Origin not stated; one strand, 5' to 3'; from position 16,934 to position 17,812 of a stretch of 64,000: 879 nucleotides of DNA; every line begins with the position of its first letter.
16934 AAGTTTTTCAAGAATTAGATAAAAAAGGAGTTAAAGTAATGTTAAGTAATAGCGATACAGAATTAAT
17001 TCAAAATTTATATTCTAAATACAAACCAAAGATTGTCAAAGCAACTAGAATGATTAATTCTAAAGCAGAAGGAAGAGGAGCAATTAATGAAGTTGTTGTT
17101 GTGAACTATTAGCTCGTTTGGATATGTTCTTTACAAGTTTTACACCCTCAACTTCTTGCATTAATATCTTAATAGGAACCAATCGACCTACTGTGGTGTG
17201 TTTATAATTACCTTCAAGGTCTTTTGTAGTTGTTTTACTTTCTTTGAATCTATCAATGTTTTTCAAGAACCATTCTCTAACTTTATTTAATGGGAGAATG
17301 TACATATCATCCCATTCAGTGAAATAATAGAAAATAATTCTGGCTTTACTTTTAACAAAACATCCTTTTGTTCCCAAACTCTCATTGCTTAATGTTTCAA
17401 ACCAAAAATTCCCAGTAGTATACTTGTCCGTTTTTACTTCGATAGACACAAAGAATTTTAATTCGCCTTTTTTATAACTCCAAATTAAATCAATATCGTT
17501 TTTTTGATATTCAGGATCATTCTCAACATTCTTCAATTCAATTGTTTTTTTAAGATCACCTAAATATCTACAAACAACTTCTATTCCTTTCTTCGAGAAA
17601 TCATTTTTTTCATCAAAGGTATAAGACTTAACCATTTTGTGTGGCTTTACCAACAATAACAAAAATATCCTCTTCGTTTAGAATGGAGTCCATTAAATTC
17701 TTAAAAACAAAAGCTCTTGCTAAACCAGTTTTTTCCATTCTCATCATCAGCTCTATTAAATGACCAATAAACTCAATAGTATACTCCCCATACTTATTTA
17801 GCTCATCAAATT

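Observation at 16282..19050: DpnII-like three-component GATC R-M cassette with inverted, split nuclease module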

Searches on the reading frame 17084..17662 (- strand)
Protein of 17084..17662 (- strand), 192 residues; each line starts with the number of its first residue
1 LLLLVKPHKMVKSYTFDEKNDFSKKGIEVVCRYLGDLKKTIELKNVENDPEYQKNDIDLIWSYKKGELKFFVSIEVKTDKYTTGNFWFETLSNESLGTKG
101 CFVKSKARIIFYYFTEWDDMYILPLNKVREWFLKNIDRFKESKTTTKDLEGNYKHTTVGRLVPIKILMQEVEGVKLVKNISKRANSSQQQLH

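Call 4: search_protein_families(library=pfam, proteins=[window:17084-17662:-], max_evalue=0.1)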
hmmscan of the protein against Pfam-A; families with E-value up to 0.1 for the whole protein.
window:17084-17662:- (192 aa): 0 families

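Call 5: search_protein_families(library=ncbifam, proteins=[window:17084-17635:-], max_evalue=1)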
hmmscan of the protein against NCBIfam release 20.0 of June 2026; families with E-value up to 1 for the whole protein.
window:17084-17635:- (183 aa): 1 family
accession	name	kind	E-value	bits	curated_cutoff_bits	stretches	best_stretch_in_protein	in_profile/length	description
TIGR03613.1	RutR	equivalog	0.08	12.8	368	1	96-138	41-82/202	pyrimidine utilization regulatory protein R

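Call 6: search_protein_families(library=padloc, proteins=[window:17084-17635:-], max_evalue=1)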
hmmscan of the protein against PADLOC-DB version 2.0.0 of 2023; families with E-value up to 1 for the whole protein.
window:17084-17635:- (183 aa): 1 family
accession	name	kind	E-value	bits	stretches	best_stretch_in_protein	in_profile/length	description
PDLC00420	ThsB1|ThsB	-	0.011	13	1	1-51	177-227/319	TIR-like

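Call 7: search_solved_structures(query=window:17084-17635:-, max_evalue=10)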
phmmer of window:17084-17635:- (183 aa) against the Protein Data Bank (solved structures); distinct sequences matched with E-value up to 10: 0.

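Call 9: find_homologous_proteins(query=window:17084-17635:-, max_evalue=0.001)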
Query window:17084-17635:- (183 aa): 70 proteins with E <= 0.001 among 104 candidates.
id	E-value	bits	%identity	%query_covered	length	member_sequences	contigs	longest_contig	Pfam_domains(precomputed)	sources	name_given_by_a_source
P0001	4.5e-117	406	100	100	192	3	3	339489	-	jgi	-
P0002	4.5e-88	312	77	97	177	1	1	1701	-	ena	-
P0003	6.2e-83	295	72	98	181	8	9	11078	-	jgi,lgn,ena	jgi:hypothetical protein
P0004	8.5e-82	291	71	97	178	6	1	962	-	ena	-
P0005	1.8e-81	290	71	96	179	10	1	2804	-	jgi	jgi:hypothetical protein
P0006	3.1e-81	289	74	95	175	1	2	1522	-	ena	-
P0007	4.9e-81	289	70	97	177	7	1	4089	-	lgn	-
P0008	6.4e-81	288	70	97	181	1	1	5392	-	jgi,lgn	-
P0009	7.8e-81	288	71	96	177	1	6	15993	-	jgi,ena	jgi:hypothetical protein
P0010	1.9e-80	287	70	97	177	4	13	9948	-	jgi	-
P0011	4.1e-80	286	72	97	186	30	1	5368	-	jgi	-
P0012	4.9e-80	286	70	96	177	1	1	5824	-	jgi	jgi:hypothetical protein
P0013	4.9e-80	286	71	95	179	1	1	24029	-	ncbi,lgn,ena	-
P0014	5.0e-80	286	70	97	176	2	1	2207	-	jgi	-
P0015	1.2e-79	284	72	96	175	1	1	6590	-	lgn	-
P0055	4.3e-38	149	44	92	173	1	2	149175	-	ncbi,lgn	-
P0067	1.8e-30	124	45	89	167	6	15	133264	-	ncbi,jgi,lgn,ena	jgi:hypothetical protein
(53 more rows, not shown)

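Call 18: find_encoding_contigs(protein=P0055, flank=6000, max_places=3)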
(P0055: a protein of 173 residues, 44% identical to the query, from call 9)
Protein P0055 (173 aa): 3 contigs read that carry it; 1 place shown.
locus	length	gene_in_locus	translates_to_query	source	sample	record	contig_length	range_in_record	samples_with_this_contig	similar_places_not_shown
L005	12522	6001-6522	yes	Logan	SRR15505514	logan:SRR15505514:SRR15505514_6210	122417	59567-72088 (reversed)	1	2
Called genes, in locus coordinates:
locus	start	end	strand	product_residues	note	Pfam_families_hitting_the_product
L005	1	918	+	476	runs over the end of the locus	PF07670:Gate, PF07664:FeoB_C, PF07670:Gate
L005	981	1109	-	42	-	-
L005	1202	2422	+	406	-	PF06537:DHOR (weak), PF13442:Cytochrome_CBB3 (faint), PF00034:Cytochrom_C (faint), PF06537:DHOR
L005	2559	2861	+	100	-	PF00355:Rieske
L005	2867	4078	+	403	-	-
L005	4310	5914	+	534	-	PF01293:PEPCK_ATP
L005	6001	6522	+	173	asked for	-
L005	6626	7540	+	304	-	PF18928:DUF5677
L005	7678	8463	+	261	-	PF18735:HEPN_RiboL-PSP (weak)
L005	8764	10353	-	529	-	PF13205:Big_5 (weak), PF13860:FlgD_ig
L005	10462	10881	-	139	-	PF01894:YjbQ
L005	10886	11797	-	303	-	PF00294:PfkB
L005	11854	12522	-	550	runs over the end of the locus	PF03485:Arg_tRNA_synt_N, PF00750:tRNA-synt_1d, PF09334:tRNA-synt_1g (faint), PF05746:DALR_1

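Call 19: find_encoding_contigs(protein=P0067, flank=6000, max_places=4)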
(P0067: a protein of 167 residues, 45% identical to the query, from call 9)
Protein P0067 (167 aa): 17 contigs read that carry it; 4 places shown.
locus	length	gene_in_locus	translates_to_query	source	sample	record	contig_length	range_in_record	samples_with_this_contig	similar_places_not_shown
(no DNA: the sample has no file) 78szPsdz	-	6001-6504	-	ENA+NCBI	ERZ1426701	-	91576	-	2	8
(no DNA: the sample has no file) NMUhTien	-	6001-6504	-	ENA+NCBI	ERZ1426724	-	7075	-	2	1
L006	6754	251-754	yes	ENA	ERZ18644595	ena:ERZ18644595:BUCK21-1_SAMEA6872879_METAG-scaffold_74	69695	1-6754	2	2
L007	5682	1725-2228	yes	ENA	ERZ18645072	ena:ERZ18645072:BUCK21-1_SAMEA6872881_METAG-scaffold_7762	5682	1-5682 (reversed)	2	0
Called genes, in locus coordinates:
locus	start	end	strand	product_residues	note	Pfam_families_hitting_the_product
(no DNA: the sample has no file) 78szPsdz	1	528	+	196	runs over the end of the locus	PF07466:DUF1517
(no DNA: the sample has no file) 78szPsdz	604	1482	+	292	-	-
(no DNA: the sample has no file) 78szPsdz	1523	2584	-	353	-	PF18152:DAHP_snth_FXD, PF00793:DAHP_synth_1, PF03102:NeuB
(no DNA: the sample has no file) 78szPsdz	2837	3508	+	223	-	PF01370:Epimerase (weak), PF05368:NmrA, PF13460:NAD_binding_10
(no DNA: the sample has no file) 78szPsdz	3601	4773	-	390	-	PF00155:Aminotran_1_2, PF01041:DegT_DnrJ_EryC1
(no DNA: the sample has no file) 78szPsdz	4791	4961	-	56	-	PF02452:PemK_toxin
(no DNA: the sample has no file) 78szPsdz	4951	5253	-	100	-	-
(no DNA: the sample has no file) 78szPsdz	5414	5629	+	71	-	PF23381:Beta-prop_IFT122_1st, PF24807:WD40_CDC20-Fz, PF24814:WD40_Prp19, PF24817:WD40_WDHD1_1st, PF25172:Beta-prop_WDR3_2nd, PF25173:Beta-prop_WDR3_1st, PF25174:Beta-prop_THOC3, PF25175:Beta-prop_WDR5, +10 more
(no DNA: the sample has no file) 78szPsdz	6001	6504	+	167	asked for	-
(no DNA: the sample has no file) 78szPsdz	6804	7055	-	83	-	PF13470:PIN_3, PF01850:PIN (weak)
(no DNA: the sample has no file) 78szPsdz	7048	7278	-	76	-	-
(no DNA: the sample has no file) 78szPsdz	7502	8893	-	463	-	PF00067:p450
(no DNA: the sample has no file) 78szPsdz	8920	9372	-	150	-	-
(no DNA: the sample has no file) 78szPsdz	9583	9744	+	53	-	-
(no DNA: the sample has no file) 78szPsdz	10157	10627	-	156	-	PF11947:DUF3464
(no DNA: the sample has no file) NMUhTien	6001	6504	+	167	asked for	-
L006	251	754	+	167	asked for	-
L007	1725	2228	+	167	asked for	-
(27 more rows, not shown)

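Call 20: predict_structure(alignment_id=A1)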
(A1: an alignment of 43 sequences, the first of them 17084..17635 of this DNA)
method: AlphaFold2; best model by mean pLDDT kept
length: 183 residues; sequences in the alignment: 43
mean_pLDDT: 89.9   pTM: 0.84
mean pLDDT of the five models: 89.9, 89.0, 88.6, 88.5, 88.4
residues with pLDDT >= 90: 141; 70-90: 28; 50-70: 7; < 50: 7
segments of 3 or more residues with pLDDT < 50: 178-183
pLDDT, mean of each block of 10 residues (from residue 1): 65 91 95 97 96 96 97 92 93 95 96 98 98 85 83 98 97 64 36
secondary structure, 60 per line:
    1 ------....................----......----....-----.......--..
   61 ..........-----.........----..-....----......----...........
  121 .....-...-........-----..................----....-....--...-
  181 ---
elements in order: H7-26 E31-36 H41-44 E50-56 E59-70 E76-84 H92-95 E100-105 E110-115 H116-125 E131-138 E144-154 H155-161 E166-169 H171-174
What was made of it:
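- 17084..17635 (-): ORF B: 183-aa PD-(D/E)XK nuclease with an ATG start. It is an optional accessory module of GATC cassettes. The AlphaFold2 (AF2) model has pLDDT 89.9 (call 20).
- On PD-(D/E)XK nuclease superfamily (ORF B): The model has pLDDT 89.9 (call 20).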

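Call 31: fold_search(model_id=the predicted structure, library=pdb)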
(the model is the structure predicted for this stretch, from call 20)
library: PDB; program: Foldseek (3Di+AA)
matches with E <= 10: 675; with E <= 0.001: 1
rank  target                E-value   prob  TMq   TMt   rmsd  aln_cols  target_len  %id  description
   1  2w8m_B                8.2e-04  0.99  0.37  0.40   8.7       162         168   10  Structure of D212, a nuclease from a fusselovirus. (released 2009-02-03)
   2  2ost_A                3.3e-03  1.00  0.43  0.51   3.6       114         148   12  The structure of a bacterial homing endonuclease : I-Ssp6803I (released 2007-03-20)
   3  2ost_B                5.5e-03  0.99  0.36  0.44   6.4       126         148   13  The structure of a bacterial homing endonuclease : I-Ssp6803I (released 2007-03-20)
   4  2fco_B                8.6e-03  0.99  0.45  0.52   4.8       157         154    8  Crystal Structure of Bacillus stearothermophilus PrfA-Holliday Junction Resolvase (released 2006-11-21)
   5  9jt2_F                8.6e-03  0.97  0.35  0.18   6.2       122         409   18  substrate-bound NbaSPARDA complexes (released 2025-04-02)
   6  2ost_C                1.0e-02  0.99  0.36  0.46   4.5       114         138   15  The structure of a bacterial homing endonuclease : I-Ssp6803I (released 2007-03-20)
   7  9jsz_J                1.2e-02  0.72  0.37  0.19  39.0       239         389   12  active NbaSPARDA complexes (released 2025-04-02)
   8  8a4b_A                1.9e-02  0.87  0.35  0.32   7.6       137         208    9  Structure of human Rep15:Rab3B_Q81L complex. (released 2022-08-10)
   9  5tgx_A                2.1e-02  0.84  0.31  0.27   8.1       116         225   15  Restriction/modification system-Type II R-SwaI complexed with partially cleaved DNA (released 2016-12-21)
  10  8a4c_A                2.2e-02  0.84  0.34  0.31   8.6       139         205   11  Structure of human Rep15:Rab3B complex. (released 2022-08-10)
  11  5tgq                  4.2e-02  0.57  0.32  0.27  11.8       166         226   12  Restriction-modification system Type II R.SwaI, DNA free (released 2016-12-21)
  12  2fco_A                4.8e-02  0.75  0.39  0.45  10.2       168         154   11  Crystal Structure of Bacillus stearothermophilus PrfA-Holliday Junction Resolvase (released 2006-11-21)
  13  1y1o_A                6.2e-02  0.63  0.38  0.41  10.4       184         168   10  X-ray crystal Structure of Penicillin-binding protein-related factor A from Bacillus stearothermophilus (released 2004-12-07)
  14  9vx6_T                7.1e-02  0.63  0.31  0.16   8.2       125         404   14  Helical structure of gRNA-tDNA SPARDA complex (released 2026-01-14)
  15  3hf7                  7.5e-02  0.25  0.15  0.21  12.4       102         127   13  The Crystal Structure of a CBS-domain Pair with Bound AMP from Klebsiella pneumoniae to 2.75A (released 2009-05-26)
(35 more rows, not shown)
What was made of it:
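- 17084..17635 (-): Foldseek matches the D212 nuclease, I-Ssp6803I, PrfA/RecU, SPARDA and R.SwaI (call 31).
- On PD-(D/E)XK nuclease superfamily (ORF B): Foldseek hits known PD-(D/E)XK nucleases at probability 0.97-1.0 (call 31).
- The fold neighbours include the homing endonuclease I-Ssp6803I and the RecU/PrfA resolvases (call 31).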

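Call 33: find_related_loci(query=A1, collection=metagenome_contigs, flank=5000)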
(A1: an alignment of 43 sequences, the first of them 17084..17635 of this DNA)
Query A1 (183 aa) in metagenome_contigs; peptide patterns used: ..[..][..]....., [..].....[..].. (x = any residue, [..] = any of these).
405 stretches matched a pattern; 196 encode a relative of the query (tblastn E <= 1e-3); the best 80 are kept; 80 distinct loci.
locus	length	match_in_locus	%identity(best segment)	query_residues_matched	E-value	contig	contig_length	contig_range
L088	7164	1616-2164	72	1-183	1e-87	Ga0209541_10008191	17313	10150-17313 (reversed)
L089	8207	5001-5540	72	1-180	3e-87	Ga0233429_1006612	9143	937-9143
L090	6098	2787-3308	73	1-175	4e-87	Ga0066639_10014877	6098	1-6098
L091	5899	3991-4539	72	1-183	1e-86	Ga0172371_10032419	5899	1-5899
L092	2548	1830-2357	72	1-177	6e-88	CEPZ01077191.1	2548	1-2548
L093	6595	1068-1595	72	1-177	8e-86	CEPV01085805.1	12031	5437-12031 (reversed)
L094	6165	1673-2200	72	1-177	3e-85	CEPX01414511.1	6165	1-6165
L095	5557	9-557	70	1-183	9e-85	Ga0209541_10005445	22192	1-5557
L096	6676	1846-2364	72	1-174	2e-83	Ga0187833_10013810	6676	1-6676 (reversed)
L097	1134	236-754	71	1-173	5e-89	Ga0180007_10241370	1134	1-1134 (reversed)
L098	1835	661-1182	68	1-174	2e-86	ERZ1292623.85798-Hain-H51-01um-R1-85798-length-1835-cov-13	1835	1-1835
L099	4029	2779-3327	68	1-183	1e-82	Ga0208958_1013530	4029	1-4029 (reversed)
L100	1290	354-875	71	1-174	7e-88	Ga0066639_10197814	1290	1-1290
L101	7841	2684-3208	69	1-175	2e-81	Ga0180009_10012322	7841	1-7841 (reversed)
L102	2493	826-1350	68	1-175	1e-82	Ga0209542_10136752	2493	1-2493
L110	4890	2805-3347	59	1-181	1e-69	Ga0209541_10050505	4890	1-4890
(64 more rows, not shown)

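Call 38: search_protein_families(library=pfam, proteins=[L089:4040-4972:+, L110:1685-2812:+, L088:978-1595:+, L088:734-988:+], max_evalue=0.1)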
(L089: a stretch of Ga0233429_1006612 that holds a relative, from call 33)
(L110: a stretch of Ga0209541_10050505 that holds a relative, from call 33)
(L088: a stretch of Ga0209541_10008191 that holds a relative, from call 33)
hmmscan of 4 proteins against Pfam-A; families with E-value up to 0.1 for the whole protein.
L089:4040-4972:+ (310 aa): 2 families
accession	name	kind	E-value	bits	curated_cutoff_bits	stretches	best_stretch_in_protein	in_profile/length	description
PF04556.18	DpnII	-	2.8e-92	309.4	23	1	20-306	2-277/278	DpnII restriction endonuclease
PF24447.1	RE_BanI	-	0.0047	16.4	28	1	165-283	199-308/338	Type II restriction enzyme BanI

L110:1685-2812:+ (375 aa): 1 family
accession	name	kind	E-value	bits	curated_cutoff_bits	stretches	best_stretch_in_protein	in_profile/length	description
PF04556.18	DpnII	-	5.5e-18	65.7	23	1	263-354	174-261/278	DpnII restriction endonuclease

L088:978-1595:+ (205 aa): 0 families

L088:734-988:+ (84 aa): 15 families
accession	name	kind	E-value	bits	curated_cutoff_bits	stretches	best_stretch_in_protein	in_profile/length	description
PF12840.13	HTH_20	-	4.7e-06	26.9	27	1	15-59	6-49/51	Helix-turn-helix domain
PF13601.12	HTH_34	-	0.0019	18.8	27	1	17-78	4-66/80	Winged helix DNA-binding domain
PF25213.1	HVO_A0261_N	-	0.0021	18.3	35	1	8-83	6-73/86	HVO_A0261 N-terminal domain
PF01978.25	TrmB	-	0.0029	17.9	25.6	1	17-61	12-55/68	Sugar-specific transcriptional regulator TrmB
PF08279.18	HTH_11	-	0.0088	16.3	25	1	14-54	1-41/55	HTH domain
PF14947.12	HTH_45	-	0.013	16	25.5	1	17-84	10-69/77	Winged helix-turn-helix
PF02002.24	TFIIE_alpha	-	0.025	14.9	22.9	1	12-69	12-68/105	TFIIE alpha subunit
PF01047.28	MarR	-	0.028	14.7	24.6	1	25-59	14-48/59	MarR family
PF10826.14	DUF2551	-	0.032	14.9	23.4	1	13-40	11-37/83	Protein of unknown function (DUF2551)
PF21476.4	PF0610-like_N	-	0.034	14.8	33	1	14-40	2-26/50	PF0610-like, N-terminal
PF01022.26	HTH_5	-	0.042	14.2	22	1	14-59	3-46/47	Bacterial regulatory protein, arsR family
PF13463.12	HTH_27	-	0.054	14.2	22.2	1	24-77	14-68/68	Winged helix DNA-binding domain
PF24034.1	DUF7343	-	0.059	13.7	27.6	1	15-74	5-60/62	Domain of unknown function (DUF7343)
PF12802.13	MarR_2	-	0.078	13.6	27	1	23-65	15-58/61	MarR family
PF10678.14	DUF2492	-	0.079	13.7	27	0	17-68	7-62/77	Protein of unknown function (DUF2492)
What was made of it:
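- On DpnII-type GATC restriction-modification system: The same search scores the 310-aa protein of L089 at 2.8e-92 (call 38).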

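Call 40: search_protein_families(library=pfam, alignment_id=A1, max_evalue=1)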
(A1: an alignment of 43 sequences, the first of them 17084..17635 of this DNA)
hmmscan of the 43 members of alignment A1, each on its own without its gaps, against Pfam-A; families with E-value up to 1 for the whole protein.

A. member 1, window:17084-17635:- (183 aa): 0 families

B. families by the number of members that match (of 43 scanned): 28 families (the first 25 are shown)
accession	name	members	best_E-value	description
PF13020.12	NOV_C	19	0.0012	Protein NO VEIN, C-terminal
PF11645.14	PDDEXK_5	18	0.00066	PD-(D/E)XK endonuclease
PF03749.19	SfsA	9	0.012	Sugar fermentation stimulation protein RE domain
PF08796.15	DUF1797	5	0.0037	Protein of unknown function (DUF1797)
PF02021.23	UPF0102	4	0.0046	Uncharacterised protein family UPF0102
PF10543.14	ORF6N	3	0.0027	ORF6N domain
PF08378.17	NERD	3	0.012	Nuclease-related domain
PF22439.1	TAdV_Fibre-like_head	3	0.032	Turkey Adenovirus 3 Fibre protein-like, head domain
PF19769.4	CPxCG_zf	2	0.021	CPxCG-related zinc finger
PF12805.13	FUSC-like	1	0.028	FUSC-like inner membrane protein yccS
PF16230.10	DUF4889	1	0.049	Domain of unknown function (DUF4889)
PF18663.7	Pallilysin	1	0.052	Pallilysin beta barrel domain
PF06778.18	Chlor_dismutase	1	0.058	Chlorite dismutase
PF19765.4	DUF6252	1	0.06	Family of unknown function (DUF6252)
PF22979.2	HTH_69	1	0.074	Winged helix-turn-helix domain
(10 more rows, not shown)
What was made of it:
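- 17084..17635 (-): 18-19 of 43 family members give weak hits to the PD-(D/E)XK families PDDEXK_5 and NOV_C (call 40).
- On PD-(D/E)XK nuclease superfamily (ORF B): 18-19 of 43 members give weak hits to PDDEXK_5 and NOV_C (call 40).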

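Call 62: search_protein_families(library=phrogs, alignment_id=A1, max_evalue=0.01)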
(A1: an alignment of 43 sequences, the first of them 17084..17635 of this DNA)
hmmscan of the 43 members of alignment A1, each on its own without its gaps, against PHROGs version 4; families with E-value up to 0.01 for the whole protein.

A. member 1, window:17084-17635:- (183 aa): 0 families

B. families by the number of members that match (of 43 scanned): 7 families
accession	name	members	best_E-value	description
phrog_13596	-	15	3.2e-07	-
phrog_4521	-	5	0.0019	-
phrog_17102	-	2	0.0014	-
phrog_4478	-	2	0.004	peptidase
phrog_8563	-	1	0.0041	-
phrog_5132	-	1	0.0056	-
phrog_37683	-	1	0.0056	-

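Call 63: search_protein_families(library=padloc, alignment_id=A1, max_evalue=0.01)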
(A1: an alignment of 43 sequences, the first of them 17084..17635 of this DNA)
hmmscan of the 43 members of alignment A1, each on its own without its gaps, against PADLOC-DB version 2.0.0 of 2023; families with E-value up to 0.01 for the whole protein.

A. member 1, window:17084-17635:- (183 aa): 0 families

B. families by the number of members that match (of 43 scanned): 2 families
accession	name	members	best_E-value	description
PDLC00420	ThsB1|ThsB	4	0.0003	TIR-like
PDLC01447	Cas4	1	0.0051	"CAS-I,CAS-II,CAS-III,CAS-IV,CAS-V,CAS-VI; acquisition_associated"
